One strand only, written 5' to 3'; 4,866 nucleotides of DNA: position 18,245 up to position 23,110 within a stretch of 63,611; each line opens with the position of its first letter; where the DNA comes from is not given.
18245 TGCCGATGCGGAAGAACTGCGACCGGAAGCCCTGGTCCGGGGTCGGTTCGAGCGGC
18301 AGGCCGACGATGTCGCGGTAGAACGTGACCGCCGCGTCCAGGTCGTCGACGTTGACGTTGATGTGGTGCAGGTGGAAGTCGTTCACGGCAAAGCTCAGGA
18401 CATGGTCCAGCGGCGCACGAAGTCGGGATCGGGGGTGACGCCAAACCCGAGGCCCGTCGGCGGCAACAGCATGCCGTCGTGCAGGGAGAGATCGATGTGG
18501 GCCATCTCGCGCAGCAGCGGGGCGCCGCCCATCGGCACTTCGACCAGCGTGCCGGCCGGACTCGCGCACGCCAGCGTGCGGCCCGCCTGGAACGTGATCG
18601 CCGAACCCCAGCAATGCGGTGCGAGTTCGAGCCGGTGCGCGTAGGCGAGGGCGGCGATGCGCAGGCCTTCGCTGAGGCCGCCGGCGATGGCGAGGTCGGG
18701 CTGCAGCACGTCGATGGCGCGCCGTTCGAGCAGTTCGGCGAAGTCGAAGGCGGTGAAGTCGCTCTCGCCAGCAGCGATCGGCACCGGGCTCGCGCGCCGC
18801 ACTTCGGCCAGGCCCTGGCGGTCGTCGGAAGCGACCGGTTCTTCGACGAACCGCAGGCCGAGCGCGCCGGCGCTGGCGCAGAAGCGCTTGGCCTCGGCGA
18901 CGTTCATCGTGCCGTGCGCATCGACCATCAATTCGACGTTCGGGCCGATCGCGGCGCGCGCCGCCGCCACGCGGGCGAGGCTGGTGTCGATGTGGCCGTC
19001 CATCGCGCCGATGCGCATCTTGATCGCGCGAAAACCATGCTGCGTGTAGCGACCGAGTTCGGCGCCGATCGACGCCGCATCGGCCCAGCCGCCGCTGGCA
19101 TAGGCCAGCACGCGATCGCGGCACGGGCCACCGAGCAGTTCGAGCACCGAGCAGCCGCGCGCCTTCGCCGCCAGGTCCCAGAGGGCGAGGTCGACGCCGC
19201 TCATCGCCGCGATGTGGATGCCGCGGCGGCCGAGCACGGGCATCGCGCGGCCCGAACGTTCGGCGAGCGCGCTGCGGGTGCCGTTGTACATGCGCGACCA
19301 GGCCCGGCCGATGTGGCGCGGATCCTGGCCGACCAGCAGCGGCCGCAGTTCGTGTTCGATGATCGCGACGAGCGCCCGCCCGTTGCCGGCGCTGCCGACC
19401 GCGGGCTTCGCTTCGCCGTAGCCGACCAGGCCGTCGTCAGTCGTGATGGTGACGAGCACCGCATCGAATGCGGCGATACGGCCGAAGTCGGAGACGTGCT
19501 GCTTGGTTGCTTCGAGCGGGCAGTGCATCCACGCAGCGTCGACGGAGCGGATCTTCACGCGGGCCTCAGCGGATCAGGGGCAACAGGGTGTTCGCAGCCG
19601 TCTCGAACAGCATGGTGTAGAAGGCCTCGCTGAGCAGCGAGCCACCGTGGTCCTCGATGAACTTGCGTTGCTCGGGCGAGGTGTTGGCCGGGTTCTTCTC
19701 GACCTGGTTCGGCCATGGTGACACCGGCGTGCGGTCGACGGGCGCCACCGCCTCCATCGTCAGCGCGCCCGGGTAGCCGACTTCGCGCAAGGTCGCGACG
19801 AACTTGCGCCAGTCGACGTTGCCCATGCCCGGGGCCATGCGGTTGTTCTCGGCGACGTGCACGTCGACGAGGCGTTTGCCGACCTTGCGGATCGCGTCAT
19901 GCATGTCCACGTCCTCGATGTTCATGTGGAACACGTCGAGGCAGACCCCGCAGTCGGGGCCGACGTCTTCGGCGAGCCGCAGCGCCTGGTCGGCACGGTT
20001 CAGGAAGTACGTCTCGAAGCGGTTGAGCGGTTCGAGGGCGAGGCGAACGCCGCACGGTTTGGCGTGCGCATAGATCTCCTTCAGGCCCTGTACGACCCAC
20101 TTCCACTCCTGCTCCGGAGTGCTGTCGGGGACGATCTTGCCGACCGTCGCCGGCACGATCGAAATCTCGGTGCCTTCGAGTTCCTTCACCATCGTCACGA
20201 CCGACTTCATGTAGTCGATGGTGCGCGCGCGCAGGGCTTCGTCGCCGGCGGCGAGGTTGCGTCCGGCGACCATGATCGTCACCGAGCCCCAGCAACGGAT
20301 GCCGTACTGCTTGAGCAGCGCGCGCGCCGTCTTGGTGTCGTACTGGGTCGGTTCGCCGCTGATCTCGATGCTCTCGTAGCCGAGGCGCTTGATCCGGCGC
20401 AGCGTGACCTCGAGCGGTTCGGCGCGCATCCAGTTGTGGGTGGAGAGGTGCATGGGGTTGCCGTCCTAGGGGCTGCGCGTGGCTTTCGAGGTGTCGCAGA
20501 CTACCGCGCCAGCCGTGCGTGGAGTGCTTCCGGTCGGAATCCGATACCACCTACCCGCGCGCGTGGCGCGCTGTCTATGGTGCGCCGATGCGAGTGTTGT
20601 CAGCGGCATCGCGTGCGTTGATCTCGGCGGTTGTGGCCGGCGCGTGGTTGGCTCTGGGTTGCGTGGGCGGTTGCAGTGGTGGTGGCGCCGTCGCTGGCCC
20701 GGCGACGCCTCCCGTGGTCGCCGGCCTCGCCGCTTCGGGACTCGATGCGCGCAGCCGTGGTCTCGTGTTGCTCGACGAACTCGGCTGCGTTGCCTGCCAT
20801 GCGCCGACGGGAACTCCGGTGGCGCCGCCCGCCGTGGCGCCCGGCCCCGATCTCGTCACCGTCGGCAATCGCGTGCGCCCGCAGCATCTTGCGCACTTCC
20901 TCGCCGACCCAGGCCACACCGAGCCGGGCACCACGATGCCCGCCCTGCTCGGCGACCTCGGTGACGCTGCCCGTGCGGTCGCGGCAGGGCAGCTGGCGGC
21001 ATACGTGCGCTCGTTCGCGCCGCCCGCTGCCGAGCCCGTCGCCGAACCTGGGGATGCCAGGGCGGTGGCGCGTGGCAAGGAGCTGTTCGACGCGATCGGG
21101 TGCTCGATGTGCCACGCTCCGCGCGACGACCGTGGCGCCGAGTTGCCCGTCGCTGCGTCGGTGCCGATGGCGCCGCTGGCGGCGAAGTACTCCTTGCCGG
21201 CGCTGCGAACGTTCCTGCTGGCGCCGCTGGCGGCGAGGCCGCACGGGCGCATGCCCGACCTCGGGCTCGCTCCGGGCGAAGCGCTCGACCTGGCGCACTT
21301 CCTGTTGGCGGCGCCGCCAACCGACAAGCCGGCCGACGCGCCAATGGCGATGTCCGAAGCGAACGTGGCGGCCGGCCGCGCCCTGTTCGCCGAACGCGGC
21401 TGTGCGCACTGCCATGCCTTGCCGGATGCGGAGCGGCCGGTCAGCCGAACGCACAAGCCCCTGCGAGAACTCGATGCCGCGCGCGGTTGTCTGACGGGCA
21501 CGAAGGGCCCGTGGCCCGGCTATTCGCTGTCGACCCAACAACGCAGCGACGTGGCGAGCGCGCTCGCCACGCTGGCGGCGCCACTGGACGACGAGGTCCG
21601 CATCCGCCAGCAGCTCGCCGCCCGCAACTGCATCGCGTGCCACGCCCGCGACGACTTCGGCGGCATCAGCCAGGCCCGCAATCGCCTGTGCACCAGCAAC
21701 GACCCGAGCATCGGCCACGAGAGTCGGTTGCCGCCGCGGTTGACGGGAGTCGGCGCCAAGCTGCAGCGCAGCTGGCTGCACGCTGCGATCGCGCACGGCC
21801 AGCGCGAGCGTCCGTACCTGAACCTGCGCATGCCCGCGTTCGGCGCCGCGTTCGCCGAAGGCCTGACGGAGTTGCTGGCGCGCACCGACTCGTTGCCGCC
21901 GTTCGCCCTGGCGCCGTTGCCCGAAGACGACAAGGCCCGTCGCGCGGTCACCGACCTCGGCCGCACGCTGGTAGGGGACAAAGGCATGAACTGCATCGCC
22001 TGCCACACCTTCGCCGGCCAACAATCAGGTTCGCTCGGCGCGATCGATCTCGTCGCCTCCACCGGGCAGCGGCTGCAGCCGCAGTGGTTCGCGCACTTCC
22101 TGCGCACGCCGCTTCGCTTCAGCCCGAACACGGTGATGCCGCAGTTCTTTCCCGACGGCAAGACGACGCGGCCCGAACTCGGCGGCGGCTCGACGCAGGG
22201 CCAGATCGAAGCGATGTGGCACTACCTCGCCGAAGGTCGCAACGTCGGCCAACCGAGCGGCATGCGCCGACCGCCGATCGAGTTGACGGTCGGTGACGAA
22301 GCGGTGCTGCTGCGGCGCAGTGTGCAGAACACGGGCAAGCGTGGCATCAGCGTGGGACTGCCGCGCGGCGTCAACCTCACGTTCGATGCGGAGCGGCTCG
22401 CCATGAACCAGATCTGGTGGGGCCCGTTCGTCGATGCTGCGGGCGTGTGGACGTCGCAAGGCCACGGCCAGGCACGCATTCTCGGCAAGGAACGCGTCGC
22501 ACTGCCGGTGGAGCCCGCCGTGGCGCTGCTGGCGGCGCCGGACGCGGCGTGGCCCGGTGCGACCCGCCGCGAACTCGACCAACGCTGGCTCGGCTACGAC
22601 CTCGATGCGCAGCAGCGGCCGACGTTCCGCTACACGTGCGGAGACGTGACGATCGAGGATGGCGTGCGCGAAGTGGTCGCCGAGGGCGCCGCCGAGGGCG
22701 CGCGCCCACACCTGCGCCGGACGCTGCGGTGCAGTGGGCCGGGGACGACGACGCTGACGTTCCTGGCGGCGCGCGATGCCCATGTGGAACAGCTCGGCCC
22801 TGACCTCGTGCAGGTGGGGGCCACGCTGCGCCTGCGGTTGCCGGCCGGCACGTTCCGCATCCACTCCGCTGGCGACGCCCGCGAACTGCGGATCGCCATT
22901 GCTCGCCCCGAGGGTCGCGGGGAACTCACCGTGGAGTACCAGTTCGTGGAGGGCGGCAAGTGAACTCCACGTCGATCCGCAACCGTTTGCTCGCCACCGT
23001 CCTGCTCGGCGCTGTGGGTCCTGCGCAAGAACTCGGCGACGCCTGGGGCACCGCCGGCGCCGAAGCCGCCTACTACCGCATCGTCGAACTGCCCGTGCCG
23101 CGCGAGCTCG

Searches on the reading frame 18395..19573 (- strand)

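Call 14: search_protein_families(library=pfam, proteins=[window:18395-19573:-], max_evalue=0.001)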
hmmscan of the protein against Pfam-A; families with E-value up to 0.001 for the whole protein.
window:18395-19573:- (392 aa): 2 families
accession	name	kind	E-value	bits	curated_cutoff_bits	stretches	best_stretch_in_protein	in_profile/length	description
PF13378.12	MR_MLE_C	-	2.1e-59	201.3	29.4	1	173-384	6-218/219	Enolase C-terminal domain-like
PF02746.21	MR_MLE_N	-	2.6e-18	66.8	22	1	33-148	23-117/117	Mandelate racemase / muconate lactonizing enzyme, N-terminal domain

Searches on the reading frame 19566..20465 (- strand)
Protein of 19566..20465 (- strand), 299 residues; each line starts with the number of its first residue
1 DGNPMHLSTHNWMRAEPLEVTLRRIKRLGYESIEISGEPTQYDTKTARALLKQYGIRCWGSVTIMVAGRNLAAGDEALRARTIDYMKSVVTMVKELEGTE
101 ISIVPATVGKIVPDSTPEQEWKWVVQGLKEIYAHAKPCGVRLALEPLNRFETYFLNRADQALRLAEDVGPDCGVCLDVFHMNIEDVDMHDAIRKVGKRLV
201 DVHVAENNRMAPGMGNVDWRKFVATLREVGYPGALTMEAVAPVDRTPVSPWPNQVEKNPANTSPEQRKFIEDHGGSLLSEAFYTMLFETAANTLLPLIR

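Call 14: search_protein_families(library=pfam, proteins=[window:19566-20465:-], max_evalue=0.001)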
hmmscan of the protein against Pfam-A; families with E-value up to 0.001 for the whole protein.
window:19566-20465:- (299 aa): 1 family
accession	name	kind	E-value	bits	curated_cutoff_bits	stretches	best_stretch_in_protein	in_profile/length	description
PF01261.30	AP_endonuc_2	-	1.9e-43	149.4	31.1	1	22-250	1-234/249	Xylose isomerase-like TIM barrel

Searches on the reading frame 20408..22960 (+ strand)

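Call 14: search_protein_families(library=pfam, proteins=[window:20408-22960:+], max_evalue=0.001)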
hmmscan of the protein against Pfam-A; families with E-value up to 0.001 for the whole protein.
window:20408-22960:+ (851 aa): 4 families
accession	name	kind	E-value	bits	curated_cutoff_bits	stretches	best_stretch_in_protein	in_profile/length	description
PF00034.26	Cytochrom_C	-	1.3e-18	68.5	21.3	0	220-300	1-87/90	Cytochrome c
PF13442.11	Cytochrome_CBB3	-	8.8e-18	64.9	27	0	400-480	6-53/68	Cytochrome C oxidase, cbb3-type, subunit III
PF02433.20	FixO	-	1.7e-05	24.8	29.6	0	146-179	103-136/219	Cytochrome C oxidase, mono-heme subunit/FixO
PF09699.15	Paired_CXXCH_1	-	0.00044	20.3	20.6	0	126-148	8-30/41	Doubled CXXCH motif (Paired_CXXCH_1)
